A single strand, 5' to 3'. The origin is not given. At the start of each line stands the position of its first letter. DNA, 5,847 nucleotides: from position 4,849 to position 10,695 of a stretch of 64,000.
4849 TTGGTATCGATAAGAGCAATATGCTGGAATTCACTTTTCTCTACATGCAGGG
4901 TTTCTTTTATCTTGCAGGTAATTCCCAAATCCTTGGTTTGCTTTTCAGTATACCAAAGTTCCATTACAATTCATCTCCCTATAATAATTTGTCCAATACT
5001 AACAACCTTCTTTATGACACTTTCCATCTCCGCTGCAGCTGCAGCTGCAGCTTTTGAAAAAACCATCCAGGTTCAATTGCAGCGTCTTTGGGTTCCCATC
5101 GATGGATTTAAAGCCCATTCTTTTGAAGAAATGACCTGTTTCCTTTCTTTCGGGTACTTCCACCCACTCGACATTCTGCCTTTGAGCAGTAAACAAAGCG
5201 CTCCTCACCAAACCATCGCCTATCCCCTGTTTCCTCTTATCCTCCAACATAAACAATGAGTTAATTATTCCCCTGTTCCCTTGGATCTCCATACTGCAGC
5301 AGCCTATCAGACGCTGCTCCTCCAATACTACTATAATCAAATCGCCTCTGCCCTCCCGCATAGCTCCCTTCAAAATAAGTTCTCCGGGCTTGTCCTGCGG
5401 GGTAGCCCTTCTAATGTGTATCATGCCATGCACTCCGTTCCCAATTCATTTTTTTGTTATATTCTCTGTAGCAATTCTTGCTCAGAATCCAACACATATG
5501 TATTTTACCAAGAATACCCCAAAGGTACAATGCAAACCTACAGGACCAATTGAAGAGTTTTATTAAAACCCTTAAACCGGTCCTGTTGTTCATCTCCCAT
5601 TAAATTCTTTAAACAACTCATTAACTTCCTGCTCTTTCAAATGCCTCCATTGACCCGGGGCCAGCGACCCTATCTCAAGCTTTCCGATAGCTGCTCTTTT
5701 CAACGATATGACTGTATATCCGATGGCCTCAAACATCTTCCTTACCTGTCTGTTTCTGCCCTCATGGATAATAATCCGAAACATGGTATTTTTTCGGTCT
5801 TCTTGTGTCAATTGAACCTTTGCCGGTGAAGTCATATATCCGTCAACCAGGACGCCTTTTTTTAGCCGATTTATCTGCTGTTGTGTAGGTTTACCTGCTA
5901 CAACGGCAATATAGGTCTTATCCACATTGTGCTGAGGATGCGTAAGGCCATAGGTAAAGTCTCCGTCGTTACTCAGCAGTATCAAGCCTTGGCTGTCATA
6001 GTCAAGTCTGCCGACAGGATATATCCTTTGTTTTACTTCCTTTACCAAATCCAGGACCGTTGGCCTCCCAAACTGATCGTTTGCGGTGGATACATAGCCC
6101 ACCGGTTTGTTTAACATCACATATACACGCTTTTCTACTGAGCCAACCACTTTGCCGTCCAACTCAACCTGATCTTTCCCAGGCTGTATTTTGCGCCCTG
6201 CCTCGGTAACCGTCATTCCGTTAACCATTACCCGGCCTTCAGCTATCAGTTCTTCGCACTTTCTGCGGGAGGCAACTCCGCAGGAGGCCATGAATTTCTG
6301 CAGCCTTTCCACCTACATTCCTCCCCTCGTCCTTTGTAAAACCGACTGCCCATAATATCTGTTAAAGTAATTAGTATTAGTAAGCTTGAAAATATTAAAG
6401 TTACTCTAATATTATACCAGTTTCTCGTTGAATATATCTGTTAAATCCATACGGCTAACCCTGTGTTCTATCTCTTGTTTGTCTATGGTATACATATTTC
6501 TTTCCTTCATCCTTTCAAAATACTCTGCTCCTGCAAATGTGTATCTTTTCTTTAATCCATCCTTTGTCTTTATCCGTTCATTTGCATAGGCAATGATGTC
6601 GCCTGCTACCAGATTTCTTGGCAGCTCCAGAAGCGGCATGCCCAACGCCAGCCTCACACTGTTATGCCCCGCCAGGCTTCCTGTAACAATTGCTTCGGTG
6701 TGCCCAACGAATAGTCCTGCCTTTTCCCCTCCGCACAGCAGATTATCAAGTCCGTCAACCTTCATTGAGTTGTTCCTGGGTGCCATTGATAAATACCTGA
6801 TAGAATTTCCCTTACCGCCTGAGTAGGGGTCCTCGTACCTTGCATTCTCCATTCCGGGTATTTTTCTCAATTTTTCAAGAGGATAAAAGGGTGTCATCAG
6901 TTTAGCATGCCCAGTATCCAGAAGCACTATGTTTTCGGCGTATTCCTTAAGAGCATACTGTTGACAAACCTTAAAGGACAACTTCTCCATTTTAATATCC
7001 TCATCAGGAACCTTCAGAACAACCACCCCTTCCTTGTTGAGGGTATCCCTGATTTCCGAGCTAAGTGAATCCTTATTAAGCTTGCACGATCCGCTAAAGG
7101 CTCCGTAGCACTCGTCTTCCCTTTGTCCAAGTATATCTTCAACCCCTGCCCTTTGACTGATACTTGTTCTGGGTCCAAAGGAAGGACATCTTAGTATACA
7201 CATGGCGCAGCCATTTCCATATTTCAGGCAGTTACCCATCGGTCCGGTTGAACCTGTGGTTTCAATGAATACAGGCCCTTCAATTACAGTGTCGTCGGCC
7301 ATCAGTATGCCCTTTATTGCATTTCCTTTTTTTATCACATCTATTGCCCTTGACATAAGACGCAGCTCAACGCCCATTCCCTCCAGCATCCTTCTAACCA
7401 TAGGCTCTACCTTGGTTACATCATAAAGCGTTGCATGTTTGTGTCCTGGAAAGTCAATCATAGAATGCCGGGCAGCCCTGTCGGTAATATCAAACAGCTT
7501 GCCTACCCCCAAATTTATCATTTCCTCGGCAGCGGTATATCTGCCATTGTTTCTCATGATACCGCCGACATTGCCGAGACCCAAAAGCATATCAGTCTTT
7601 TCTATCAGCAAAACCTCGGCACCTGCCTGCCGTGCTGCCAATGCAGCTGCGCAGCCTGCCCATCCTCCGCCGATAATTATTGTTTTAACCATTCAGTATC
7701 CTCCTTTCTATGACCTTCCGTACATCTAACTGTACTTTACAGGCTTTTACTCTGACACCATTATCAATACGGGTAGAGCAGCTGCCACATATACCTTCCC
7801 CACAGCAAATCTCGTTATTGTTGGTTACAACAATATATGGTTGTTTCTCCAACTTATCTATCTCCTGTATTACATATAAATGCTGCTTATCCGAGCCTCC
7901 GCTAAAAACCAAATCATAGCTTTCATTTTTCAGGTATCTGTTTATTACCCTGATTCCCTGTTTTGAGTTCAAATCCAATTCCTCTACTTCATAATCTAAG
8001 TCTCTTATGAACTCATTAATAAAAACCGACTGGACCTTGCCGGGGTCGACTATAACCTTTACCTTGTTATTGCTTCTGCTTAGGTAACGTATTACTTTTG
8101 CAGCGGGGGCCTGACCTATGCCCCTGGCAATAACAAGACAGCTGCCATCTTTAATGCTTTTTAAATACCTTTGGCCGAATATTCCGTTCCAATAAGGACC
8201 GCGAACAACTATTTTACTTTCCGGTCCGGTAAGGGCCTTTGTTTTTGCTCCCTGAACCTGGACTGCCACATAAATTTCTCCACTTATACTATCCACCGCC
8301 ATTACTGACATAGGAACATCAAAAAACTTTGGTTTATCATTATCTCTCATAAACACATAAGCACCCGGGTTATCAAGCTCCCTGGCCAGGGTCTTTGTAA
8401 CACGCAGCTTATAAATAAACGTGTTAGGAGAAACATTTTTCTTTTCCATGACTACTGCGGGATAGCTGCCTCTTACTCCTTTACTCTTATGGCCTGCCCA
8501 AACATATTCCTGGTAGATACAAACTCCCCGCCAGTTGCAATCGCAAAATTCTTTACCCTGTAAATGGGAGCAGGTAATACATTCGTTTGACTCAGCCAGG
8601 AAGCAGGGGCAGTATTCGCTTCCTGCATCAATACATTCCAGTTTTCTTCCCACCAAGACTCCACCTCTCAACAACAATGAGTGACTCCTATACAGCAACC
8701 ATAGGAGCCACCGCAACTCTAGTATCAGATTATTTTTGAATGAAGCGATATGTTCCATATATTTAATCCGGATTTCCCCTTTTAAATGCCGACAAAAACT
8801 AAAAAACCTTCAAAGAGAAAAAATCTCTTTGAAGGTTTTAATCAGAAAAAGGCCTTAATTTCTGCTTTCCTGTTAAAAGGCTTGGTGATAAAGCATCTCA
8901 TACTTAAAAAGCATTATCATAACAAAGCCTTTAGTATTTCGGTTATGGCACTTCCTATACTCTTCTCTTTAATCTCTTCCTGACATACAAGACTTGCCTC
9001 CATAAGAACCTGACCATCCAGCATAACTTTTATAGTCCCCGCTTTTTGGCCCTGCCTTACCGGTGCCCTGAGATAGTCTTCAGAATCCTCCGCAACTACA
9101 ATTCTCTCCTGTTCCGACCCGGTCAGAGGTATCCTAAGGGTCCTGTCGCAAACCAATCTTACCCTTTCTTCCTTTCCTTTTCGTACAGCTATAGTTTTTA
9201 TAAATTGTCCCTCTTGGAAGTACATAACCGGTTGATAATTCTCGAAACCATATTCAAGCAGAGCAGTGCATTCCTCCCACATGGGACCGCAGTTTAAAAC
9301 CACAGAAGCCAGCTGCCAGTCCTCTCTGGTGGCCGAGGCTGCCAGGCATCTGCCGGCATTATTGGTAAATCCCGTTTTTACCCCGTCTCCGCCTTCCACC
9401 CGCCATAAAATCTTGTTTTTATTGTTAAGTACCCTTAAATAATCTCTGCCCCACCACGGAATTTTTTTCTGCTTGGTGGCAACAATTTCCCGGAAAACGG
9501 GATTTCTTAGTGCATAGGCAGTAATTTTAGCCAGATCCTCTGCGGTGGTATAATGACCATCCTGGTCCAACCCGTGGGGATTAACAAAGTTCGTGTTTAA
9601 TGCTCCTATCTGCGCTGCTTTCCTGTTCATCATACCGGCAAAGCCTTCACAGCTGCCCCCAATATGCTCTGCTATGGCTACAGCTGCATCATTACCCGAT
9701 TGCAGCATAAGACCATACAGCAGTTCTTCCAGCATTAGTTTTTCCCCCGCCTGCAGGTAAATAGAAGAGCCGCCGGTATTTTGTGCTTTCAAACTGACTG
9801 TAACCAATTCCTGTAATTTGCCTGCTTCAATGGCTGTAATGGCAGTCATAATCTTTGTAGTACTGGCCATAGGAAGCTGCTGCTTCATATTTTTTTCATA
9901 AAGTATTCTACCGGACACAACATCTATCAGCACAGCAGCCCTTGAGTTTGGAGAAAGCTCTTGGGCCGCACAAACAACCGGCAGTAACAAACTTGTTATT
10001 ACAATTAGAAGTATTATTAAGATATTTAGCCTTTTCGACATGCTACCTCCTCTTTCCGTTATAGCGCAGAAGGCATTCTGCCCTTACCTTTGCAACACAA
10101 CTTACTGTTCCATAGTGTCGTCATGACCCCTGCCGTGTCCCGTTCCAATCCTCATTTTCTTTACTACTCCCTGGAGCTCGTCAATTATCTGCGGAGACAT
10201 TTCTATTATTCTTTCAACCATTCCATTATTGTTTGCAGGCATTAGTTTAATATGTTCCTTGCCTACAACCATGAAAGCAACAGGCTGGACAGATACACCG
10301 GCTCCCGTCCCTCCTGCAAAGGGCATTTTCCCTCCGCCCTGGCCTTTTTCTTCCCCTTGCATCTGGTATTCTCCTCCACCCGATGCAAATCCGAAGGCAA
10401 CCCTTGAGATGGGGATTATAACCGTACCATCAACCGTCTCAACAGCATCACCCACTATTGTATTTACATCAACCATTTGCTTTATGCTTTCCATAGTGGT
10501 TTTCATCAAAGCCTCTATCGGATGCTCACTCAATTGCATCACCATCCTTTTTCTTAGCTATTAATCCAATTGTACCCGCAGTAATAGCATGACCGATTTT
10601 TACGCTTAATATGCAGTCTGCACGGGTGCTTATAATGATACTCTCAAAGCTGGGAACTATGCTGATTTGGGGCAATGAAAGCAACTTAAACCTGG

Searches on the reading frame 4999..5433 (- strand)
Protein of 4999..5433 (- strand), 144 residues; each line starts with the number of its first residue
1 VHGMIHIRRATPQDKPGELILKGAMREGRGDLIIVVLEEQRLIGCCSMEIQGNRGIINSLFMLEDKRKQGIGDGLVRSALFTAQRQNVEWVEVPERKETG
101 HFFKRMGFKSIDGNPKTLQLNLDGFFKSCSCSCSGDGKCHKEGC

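Call 31: search_protein_families(library=pfam, proteins=[window:4999-5433:-], max_evalue=0.01)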
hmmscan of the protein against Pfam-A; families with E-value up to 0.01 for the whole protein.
window:4999-5433:- (144 aa): 4 families
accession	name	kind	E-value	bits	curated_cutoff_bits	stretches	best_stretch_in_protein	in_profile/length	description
PF13508.13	Acetyltransf_7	-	9e-11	42.5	27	1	32-109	4-83/84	Acetyltransferase (GNAT) domain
PF00583.31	Acetyltransf_1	-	1.5e-08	35.4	20.7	1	29-108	31-116/116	Acetyltransferase (GNAT) family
PF13673.13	Acetyltransf_10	-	1.5e-08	35.1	23.6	1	31-112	31-111/128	Acetyltransferase (GNAT) domain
PF08445.16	FR47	-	0.0092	16.4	22.1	0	49-112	16-81/86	FR47-like protein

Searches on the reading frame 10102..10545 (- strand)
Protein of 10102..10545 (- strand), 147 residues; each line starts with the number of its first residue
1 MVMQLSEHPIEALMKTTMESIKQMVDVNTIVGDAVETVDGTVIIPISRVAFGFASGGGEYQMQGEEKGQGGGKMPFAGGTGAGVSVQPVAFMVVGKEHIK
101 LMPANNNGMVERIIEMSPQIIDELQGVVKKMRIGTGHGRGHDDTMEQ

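Call 31: search_protein_families(library=pfam, proteins=[window:10102-10545:-], max_evalue=0.01)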
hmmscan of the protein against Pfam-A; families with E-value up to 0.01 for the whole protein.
window:10102-10545:- (147 aa): 1 family
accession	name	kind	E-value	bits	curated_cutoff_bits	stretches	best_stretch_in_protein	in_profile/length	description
PF09579.15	Spore_YtfJ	-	2e-28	98.9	25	1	35-122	1-81/81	Sporulation protein YtfJ (Spore_YtfJ)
